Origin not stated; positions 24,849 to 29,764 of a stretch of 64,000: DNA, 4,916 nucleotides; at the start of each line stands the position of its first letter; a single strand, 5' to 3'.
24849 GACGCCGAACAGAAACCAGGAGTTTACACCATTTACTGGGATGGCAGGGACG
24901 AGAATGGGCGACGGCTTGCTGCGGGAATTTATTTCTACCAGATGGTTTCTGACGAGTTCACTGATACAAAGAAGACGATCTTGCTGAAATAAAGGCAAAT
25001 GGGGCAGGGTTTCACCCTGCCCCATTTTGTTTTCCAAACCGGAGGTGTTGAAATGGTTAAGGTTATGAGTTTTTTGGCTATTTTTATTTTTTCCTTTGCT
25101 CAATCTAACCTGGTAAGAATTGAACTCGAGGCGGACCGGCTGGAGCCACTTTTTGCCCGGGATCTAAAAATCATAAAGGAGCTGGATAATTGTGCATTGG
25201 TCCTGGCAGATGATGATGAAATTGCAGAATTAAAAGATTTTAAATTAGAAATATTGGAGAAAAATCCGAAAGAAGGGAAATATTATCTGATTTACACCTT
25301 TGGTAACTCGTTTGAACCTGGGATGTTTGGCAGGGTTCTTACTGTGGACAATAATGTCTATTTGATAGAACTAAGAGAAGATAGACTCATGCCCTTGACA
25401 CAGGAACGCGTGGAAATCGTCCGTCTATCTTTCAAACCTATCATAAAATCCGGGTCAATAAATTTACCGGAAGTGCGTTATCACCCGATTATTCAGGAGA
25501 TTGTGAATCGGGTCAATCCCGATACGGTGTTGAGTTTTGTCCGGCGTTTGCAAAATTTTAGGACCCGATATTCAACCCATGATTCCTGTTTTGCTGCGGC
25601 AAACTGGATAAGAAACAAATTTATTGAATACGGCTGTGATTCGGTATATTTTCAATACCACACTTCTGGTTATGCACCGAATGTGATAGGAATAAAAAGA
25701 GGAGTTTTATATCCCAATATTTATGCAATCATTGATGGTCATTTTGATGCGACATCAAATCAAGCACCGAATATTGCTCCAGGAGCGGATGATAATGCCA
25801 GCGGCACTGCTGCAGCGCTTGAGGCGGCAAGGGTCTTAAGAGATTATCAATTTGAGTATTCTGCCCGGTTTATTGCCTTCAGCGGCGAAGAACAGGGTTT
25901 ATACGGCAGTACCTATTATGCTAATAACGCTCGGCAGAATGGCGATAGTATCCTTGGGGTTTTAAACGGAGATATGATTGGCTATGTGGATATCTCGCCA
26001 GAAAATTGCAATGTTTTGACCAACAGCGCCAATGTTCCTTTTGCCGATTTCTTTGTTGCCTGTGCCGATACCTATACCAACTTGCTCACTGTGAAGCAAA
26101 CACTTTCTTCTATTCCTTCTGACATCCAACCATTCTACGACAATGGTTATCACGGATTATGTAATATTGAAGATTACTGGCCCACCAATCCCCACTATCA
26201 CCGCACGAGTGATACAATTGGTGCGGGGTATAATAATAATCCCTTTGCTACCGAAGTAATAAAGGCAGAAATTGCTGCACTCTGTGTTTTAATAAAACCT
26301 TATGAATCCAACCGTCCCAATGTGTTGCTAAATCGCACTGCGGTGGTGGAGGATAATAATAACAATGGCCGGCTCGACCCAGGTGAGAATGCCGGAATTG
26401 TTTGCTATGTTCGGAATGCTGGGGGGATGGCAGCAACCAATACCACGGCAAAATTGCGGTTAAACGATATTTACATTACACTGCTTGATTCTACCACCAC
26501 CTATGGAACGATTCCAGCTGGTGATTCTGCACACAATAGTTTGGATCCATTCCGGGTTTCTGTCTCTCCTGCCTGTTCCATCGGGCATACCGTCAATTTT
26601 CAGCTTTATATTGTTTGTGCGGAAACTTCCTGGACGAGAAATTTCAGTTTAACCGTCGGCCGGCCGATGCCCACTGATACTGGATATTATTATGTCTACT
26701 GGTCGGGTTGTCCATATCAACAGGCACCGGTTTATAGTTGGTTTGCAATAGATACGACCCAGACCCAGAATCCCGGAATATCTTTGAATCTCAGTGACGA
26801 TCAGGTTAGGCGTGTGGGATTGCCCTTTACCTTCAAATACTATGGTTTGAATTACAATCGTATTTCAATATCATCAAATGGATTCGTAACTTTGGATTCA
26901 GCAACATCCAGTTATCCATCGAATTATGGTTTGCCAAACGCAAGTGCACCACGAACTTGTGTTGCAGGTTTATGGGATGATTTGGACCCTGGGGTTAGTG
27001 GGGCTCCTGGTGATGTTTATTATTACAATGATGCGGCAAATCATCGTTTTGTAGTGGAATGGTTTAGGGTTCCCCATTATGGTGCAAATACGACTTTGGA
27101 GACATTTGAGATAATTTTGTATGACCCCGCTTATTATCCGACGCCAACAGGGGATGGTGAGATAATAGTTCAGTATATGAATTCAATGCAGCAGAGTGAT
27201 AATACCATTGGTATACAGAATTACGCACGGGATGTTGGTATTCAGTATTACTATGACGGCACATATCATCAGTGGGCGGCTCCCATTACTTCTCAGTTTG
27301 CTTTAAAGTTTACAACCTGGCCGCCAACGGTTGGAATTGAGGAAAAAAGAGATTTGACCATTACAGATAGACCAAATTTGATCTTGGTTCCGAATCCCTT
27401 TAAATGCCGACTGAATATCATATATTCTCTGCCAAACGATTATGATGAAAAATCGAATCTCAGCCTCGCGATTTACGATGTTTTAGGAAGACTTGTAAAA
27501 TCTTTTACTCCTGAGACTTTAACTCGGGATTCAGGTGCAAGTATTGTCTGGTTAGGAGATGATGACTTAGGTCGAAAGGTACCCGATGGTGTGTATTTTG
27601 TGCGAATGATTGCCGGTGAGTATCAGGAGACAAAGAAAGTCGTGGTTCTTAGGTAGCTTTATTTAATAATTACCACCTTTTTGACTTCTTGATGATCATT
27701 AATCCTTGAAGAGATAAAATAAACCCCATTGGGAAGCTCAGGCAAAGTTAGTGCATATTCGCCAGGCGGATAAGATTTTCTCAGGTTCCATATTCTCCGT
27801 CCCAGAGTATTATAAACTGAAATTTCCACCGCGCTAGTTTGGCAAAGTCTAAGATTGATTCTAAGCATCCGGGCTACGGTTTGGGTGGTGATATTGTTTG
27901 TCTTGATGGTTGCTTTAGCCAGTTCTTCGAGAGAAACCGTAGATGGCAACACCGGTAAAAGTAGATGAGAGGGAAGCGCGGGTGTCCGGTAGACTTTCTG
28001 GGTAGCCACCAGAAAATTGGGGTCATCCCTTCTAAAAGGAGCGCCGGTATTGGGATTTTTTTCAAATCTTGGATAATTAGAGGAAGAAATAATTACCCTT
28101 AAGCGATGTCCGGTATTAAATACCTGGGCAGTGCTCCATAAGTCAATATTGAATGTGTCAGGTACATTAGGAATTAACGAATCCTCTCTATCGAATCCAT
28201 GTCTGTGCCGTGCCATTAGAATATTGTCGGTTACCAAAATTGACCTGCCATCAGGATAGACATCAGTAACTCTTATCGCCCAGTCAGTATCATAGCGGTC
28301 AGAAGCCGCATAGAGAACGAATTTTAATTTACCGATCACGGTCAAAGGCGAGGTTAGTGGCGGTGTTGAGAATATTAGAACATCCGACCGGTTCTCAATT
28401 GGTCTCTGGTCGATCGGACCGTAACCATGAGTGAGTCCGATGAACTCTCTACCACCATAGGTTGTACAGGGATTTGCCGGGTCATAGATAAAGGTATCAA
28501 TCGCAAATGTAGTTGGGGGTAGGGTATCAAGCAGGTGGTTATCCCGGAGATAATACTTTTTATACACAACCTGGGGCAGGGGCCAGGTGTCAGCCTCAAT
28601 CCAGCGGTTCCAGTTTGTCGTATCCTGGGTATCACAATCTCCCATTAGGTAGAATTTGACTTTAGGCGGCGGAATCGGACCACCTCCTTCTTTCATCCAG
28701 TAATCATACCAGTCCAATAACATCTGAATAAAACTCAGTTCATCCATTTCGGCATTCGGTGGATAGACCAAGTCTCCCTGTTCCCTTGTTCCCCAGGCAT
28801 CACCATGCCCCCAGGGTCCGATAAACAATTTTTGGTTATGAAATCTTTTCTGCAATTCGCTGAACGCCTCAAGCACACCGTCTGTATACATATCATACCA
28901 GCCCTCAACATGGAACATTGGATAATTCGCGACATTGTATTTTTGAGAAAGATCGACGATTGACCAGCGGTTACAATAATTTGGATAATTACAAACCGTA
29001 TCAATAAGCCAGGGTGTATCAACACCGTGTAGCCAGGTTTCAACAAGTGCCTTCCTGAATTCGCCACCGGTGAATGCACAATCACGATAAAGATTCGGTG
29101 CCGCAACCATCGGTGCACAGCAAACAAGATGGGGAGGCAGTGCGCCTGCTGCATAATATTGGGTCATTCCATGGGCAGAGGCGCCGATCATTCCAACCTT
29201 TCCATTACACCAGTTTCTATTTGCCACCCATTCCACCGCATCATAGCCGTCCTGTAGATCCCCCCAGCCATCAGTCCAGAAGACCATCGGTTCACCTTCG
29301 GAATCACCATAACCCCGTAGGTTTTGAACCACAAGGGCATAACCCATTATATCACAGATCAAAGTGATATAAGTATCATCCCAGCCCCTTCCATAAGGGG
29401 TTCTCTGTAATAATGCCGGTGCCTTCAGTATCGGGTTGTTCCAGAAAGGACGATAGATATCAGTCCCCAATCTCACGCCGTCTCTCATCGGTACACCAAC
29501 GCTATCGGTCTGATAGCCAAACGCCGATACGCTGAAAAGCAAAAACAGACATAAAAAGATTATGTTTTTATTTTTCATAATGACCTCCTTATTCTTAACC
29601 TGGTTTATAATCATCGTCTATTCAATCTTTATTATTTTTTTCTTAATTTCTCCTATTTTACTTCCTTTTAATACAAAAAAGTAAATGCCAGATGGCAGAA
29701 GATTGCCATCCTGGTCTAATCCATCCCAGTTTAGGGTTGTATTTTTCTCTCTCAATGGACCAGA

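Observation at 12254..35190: A 23-kb island of eight consecutive T9SS-cargo hydrolases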

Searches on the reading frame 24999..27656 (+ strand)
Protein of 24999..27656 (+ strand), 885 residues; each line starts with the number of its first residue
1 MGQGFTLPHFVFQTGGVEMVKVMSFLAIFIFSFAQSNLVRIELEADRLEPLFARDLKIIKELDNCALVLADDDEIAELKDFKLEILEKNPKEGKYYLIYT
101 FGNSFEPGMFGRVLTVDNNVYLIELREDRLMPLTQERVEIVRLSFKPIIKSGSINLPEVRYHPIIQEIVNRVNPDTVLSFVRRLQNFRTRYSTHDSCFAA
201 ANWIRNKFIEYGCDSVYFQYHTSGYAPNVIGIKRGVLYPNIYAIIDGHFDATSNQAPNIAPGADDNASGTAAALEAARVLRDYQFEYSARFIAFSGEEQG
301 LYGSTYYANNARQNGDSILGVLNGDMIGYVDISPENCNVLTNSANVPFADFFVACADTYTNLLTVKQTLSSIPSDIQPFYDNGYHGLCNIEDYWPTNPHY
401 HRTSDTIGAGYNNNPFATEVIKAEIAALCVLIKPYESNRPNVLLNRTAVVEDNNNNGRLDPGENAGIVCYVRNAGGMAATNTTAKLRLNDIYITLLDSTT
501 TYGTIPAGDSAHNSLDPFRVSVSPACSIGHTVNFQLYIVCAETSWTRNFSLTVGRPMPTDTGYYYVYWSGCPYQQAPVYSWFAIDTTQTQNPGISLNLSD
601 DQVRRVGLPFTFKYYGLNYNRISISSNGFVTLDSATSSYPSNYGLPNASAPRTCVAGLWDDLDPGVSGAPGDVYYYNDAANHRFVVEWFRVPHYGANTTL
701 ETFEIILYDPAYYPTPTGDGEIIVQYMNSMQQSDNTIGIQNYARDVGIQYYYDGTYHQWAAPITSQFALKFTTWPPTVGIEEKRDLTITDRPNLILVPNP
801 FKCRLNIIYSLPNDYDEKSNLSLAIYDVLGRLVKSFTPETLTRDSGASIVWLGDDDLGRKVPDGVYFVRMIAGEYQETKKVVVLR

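Call 3: search_protein_families(library=pfam, proteins=[window:24999-27656:+], max_evalue=0.01)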
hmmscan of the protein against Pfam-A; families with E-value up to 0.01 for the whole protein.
window:24999-27656:+ (885 aa): 5 families
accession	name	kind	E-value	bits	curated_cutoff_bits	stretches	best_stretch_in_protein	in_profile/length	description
PF04389.22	Peptidase_M28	-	3.2e-28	99.2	21.3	1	228-407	1-174/193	Peptidase family M28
PF18962.6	Por_Secre_tail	-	1.2e-07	32.3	27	1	798-883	3-75/75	Secretion system C-terminal sorting domain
PF01546.33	Peptidase_M20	-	2.2e-05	24.9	24.6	1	259-326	29-100/206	Peptidase family M20/M25/M40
PF06119.19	NIDO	-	0.00044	20.7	25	0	621-679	2-54/186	Nidogen-like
PF13860.13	FlgD_ig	-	0.0058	17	27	0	819-870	23-73/79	FlgD Ig-like domain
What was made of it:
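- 24999..27656 (+): P4: M28 metallo-aminopeptidase-type protein (public gene call starts at 25053, 867 aa) with CTD. Peptidase_M28 99 bits and PF18962 32.3 bits (call 3).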

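Call 4: search_protein_families(library=ncbifam, proteins=[window:24999-27656:+], max_evalue=0.01)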
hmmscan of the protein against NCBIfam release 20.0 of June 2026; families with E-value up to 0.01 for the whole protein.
window:24999-27656:+ (885 aa): 7 families
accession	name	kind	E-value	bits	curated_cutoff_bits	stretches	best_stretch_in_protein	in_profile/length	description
NF045908.1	AminopepLapALeg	equivalog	1.6e-17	63.5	600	1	158-406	117-370/396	aminopeptidase LapA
NF007568.0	PRK10199.1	equivalog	9.7e-08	31.6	298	1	262-308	140-186/346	aminopeptidase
TIGR04183.1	Por_Secre_tail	domain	1.4e-07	31.4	23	1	798-883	3-71/72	T9SS type A sorting domain-containing protein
NF033707.1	T9SS_sortase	equivalog_domain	1.3e-06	26.4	420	1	793-874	998-1079/1095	type IX secretion system sortase PorU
TIGR01883.1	PepT-like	hypoth_equivalog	0.0011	18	274.25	1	245-309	85-145/361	peptidase T-like protein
NF009452.0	PRK12812.1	equivalog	0.0079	15.5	258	0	811-871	145-205/289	flagellar basal body rod modification protein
TIGR01910.1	DapE-ArgE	subfamily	0.0094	15.2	217.6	0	262-310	102-152/373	ArgE/DapE family deacylase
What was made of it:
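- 24999..27656 (+): TIGR04183 31.4 bits (call 4).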

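Call 12: find_encoding_contigs(protein=window:24999-27656:+, flank=10000, max_places=6)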
Protein window:24999-27656:+ (885 aa): no gene with exactly this product is on record in the collection.

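Call 13: find_related_loci(query=window:24999-27656:+, collection=genome_contigs, flank=10000)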
Query window:24999-27656:+ (885 aa) in genome_contigs; peptide patterns used: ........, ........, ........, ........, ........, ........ (x = any residue, [..] = any of these).
41 stretches matched a pattern; 9 encode a relative of the query (tblastn E <= 1e-3); 9 distinct loci.
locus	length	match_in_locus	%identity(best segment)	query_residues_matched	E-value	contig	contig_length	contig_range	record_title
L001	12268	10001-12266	83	34-885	0e+0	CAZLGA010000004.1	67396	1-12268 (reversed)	MAG TPA_asm: uncultured bacterium isolate binchicken_co40_5 genome assembly, contig: NODE_392_length_67396_cov_14.098692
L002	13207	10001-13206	76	2-885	0e+0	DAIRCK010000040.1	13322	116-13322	MAG TPA_asm: bacterium isolate CTOTU1359 NODE_366_length_13322_cov_7.840582, whole genome shotgun sequence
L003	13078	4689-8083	77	16-885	0e+0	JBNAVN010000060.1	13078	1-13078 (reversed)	MAG: bacterium isolate Kamch4342-D-MF-039 bin23.fa-60, whole genome shotgun sequence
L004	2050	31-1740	77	33-885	0e+0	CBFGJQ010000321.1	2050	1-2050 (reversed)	MAG: candidate division WOR-3 bacterium isolate QZM1.Bin.83.optimized.1 genome assembly, contig: NODE_390_length_2050_co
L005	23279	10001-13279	76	29-885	0e+0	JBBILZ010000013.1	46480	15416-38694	MAG: candidate division WOR-3 bacterium isolate SIF170217_bin_220 NODE_563_length_46480_cov_3.34, whole genome shotgun s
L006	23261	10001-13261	76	29-885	0e+0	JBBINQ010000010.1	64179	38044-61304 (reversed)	MAG: candidate division WOR-3 bacterium isolate SLS170214_bin_26 NODE_604_length_64179_cov_17.228230, whole genome shotg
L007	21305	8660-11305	37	16-885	8e-164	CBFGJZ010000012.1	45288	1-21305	MAG: candidate division WOR-3 bacterium isolate SZTDM_202302_bins_70.1 genome assembly, contig: NODE_12_length_45288_cov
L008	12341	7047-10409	75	11-885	0e+0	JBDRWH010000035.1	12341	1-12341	MAG: candidate division WOR-3 bacterium isolate JZ-4_201808_bins_67 JZ-4_201808_bins_67_scaffold_35, whole genome shotgu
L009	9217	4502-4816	33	228-331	4e-11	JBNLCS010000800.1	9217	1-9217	MAG: Bacteroidales bacterium isolate C1C2.bin.7.orig k141_2263192, whole genome shotgun sequence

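Call 51: search_protein_families(library=pfam, proteins=[L007:12198-16136:-, L007:16163-17344:-, L007:5279-7411:+, L007:2532-4535:+, L007:7415-8392:+, L005:13480-14052:-, L005:14786-15718:-, L005:16582-17487:-, L005:18085-19446:+, L005:19423-20721:-], max_evalue=0.0001)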
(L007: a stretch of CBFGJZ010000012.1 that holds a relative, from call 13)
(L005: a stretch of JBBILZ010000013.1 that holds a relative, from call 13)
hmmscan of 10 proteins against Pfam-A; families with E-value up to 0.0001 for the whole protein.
L007:12198-16136:- (1312 aa): 3 families
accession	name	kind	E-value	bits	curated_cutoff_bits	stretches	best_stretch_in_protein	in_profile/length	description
PF01364.23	Peptidase_C25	-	1.4e-56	192.8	23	1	594-953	1-373/374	Peptidase family C25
PF08126.16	Propeptide_C25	-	3.3e-11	43.1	22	1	19-202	4-192/205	Propeptide_C25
PF13860.13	FlgD_ig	-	2.5e-05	24.6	27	1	1232-1294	13-78/79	FlgD Ig-like domain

L007:16163-17344:- (393 aa): 1 family
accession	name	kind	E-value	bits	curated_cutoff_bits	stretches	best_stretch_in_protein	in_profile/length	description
PF02417.20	Chromate_transp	-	8.8e-74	247.5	28.6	2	209-386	2-166/166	Chromate transporter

L007:5279-7411:+ (710 aa): 7 families
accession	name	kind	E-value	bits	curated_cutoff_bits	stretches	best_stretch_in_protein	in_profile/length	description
PF00271.37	Helicase_C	-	3.1e-26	92.2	23.5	1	479-597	4-109/110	Helicase conserved C-terminal domain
PF17191.10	RecG_wedge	-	3.2e-25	89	23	1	25-191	1-160/162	RecG wedge domain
PF00270.35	DEAD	-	7.2e-23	81.6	26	1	285-446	2-165/167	DEAD/DEAH box helicase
PF19833.4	RecG_dom3_C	-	2.7e-16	59.8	26.8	1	626-698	2-75/87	ATP-dependent DNA helicase RecG, domain 3, C-terminal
PF04851.21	ResIII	-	7.9e-12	45.8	22.5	1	282-440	3-162/164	Type III restriction enzyme, res subunit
PF22590.2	Cas3-like_C_2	-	1e-06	29.4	27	1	511-597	13-104/106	CRISPR-associated nuclease/helicase Cas3, C-terminal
PF01336.31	tRNA_anti-codon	-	1.4e-06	28.6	27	1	85-150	9-74/75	OB-fold nucleic acid binding domain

L007:2532-4535:+ (667 aa): 10 families
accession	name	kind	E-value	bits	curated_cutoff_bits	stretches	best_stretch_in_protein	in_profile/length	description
PF01653.23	DNA_ligase_aden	-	3e-94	315.7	27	1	71-316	3-252/253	NAD-dependent DNA ligase adenylation domain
PF03120.22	DNA_ligase_OB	-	8e-35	119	32.9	1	320-397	1-78/79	NAD-dependent DNA ligase OB-fold domain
PF12826.13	HHH_2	-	4.5e-23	81.6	27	1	509-571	2-64/64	Helix-hairpin-helix motif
PF00533.33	BRCT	-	1.8e-16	60.5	21.3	1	591-664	4-78/78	BRCA1 C Terminus (BRCT) domain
PF14520.12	HHH_5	-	2.1e-11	44.6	27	1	513-564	5-57/57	Helix-hairpin-helix domain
PF03119.21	DNA_ligase_ZBD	-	4.3e-10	39.7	25.8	1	407-432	2-27/27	NAD-dependent DNA ligase C4 zinc finger domain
PF22745.1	Nlig-Ia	-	6.5e-10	40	27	1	8-56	4-52/92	DNA ligase-like, N-terminal NAD+-binding domain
PF12738.14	PTCB-BRCT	-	4.2e-08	33.5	22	1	600-656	5-60/63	twin BRCT domain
PF00633.29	HHH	-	8e-05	22.7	24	0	532-560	1-29/30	Helix-hairpin-helix motif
PF16589.12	BRCT_2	-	8.5e-05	23.2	27.3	0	592-657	2-67/86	BRCT domain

L007:7415-8392:+ (325 aa): 1 family
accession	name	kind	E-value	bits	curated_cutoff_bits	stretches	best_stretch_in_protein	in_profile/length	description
PF16125.10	DUF4837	-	2.7e-30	105.8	25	1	27-320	1-295/295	Domain of unknown function (DUF4837)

L005:13480-14052:- (190 aa): 1 family
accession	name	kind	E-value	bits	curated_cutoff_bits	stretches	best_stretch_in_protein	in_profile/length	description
PF01725.21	Ham1p_like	-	1.3e-61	208.2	22.5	1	4-186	1-186/186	Ham1 family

L005:14786-15718:- (310 aa): 2 families
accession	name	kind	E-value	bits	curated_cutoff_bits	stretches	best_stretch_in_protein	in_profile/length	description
PF00483.29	NTP_transferase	-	1.2e-28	100.8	21.2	1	4-241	44-244/245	Nucleotidyl transferase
PF22640.1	ManC_GMP_beta-helix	-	6.1e-12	45.7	27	1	247-297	1-51/55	MannoseP isomerase/GMP-like beta-helix domain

L005:16582-17487:- (301 aa): 1 family
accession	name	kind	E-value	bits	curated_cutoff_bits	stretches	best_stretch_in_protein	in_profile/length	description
PF01435.24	Peptidase_M48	-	1.5e-35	123.1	20.3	1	79-298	2-184/186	Peptidase family M48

L005:18085-19446:+ (453 aa): 2 families
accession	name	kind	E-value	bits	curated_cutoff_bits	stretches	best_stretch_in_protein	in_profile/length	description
PF13487.12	HD_5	-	7.4e-42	143.4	27.2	1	267-432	2-170/170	HD domain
PF01966.28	HD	-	4.7e-24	85.3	22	1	280-401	2-116/116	HD domain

L005:19423-20721:- (432 aa): 3 families
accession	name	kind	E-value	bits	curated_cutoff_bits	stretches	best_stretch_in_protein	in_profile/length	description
PF00591.27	Glycos_transf_3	-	6.1e-39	134.6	27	1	78-304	2-253/253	Glycosyl transferase family, a/b domain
PF02885.22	Glycos_trans_3N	-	3.4e-19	68.8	26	1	7-67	2-62/63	Glycosyl transferase family, helical bundle domain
PF07831.19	PYNP_C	-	2.6e-18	65.9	27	1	343-410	1-68/75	Pyrimidine nucleoside phosphorylase C-terminal domain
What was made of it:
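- A two-gene M28-CTD/C25-CTD convergent pair occurs in a distant WOR-3 genome (call 51).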

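Call 68: find_encoding_contigs(protein=window:25053-27656:+, flank=2000, max_places=3)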
Protein window:25053-27656:+ (867 aa): 2 contigs read that carry it; 2 places shown.
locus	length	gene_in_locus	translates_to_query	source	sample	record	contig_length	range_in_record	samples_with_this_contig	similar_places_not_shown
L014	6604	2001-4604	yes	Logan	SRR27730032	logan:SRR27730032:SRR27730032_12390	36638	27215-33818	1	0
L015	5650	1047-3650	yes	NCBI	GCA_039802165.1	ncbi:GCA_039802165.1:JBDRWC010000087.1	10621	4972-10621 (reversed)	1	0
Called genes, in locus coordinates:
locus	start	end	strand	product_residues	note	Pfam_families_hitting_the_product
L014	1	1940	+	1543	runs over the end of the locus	PF00082:Peptidase_S8, PF00041:fn3 (faint), PF16656:Pur_ac_phosph_N, PF17957:Big_7 (weak), PF13860:FlgD_ig, PF18962:Por_Secre_tail (weak)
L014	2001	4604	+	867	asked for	PF04389:Peptidase_M28, PF01546:Peptidase_M20 (weak), PF18962:Por_Secre_tail (weak)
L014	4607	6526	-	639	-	PF02129:Peptidase_S15, PF08530:PepX_C, PF18962:Por_Secre_tail (weak)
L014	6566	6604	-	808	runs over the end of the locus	PF18962:Por_Secre_tail (faint), PF13860:FlgD_ig (weak)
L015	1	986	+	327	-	PF18962:Por_Secre_tail, PF13860:FlgD_ig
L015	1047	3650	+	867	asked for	PF04389:Peptidase_M28, PF01546:Peptidase_M20 (weak), PF18962:Por_Secre_tail (weak)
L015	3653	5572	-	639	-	PF02129:Peptidase_S15, PF08530:PepX_C, PF18962:Por_Secre_tail (weak)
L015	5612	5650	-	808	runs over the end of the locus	PF18962:Por_Secre_tail (faint), PF13860:FlgD_ig (weak)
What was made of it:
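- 24999..27656 (+): The exact product is on record in GCA_039802165.1 and Logan SRR27730032 (call 68).
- Checked: The P4/P5 tail-to-tail junction is present in two independent public assemblies, so it is not a mis-assembly (call 68).
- Tried and rejected: The P4 look-up succeeded with the likely true start (call 68).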

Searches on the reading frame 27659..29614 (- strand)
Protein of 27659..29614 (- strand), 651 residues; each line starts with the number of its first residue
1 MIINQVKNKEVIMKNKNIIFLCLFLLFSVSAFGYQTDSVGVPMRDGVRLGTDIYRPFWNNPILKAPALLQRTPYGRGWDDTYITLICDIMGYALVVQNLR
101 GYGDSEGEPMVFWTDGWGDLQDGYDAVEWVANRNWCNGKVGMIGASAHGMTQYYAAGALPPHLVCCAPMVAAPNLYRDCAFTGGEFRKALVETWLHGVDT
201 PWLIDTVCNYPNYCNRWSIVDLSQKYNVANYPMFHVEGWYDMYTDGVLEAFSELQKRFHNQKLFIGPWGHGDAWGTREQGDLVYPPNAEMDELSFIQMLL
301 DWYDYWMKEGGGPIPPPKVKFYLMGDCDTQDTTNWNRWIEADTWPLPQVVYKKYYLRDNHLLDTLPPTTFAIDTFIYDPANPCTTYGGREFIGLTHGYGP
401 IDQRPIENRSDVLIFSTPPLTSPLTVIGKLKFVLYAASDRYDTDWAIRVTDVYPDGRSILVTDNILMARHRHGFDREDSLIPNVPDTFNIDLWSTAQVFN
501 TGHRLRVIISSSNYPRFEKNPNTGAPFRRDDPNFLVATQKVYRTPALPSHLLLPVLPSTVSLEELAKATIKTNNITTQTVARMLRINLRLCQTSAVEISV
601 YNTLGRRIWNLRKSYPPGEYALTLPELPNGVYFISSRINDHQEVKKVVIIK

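Call 3: search_protein_families(library=pfam, proteins=[window:27659-29614:-], max_evalue=0.01)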
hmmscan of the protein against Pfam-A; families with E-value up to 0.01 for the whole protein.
window:27659-29614:- (651 aa): 3 families
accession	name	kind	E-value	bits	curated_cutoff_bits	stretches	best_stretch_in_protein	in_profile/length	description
PF02129.25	Peptidase_S15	-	3e-47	161.9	23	2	45-194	1-151/262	X-Pro dipeptidyl-peptidase (S15 family)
PF08530.16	PepX_C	-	3.6e-41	141.9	22.5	1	317-551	7-216/217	X-Pro dipeptidyl-peptidase C-terminal non-catalytic domain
PF18962.6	Por_Secre_tail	-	2.1e-06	28.3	27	1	586-649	12-75/75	Secretion system C-terminal sorting domain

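Call 4: search_protein_families(library=ncbifam, proteins=[window:27659-29614:-], max_evalue=0.01)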
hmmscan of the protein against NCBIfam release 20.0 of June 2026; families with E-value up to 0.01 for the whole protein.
window:27659-29614:- (651 aa): 3 families
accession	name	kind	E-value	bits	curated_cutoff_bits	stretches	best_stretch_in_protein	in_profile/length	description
TIGR00976.1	CocE_NonD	subfamily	1.2e-111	374.5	66.3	2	202-557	206-549/550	CocE/NonD family hydrolase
NF003780.0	PRK05371.1-1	subfamily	4.9e-09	35.2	642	1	408-525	451-567/594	Xaa-Pro dipeptidyl-peptidase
TIGR04183.1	Por_Secre_tail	domain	3.1e-06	27.1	23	1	592-649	17-71/72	T9SS type A sorting domain-containing protein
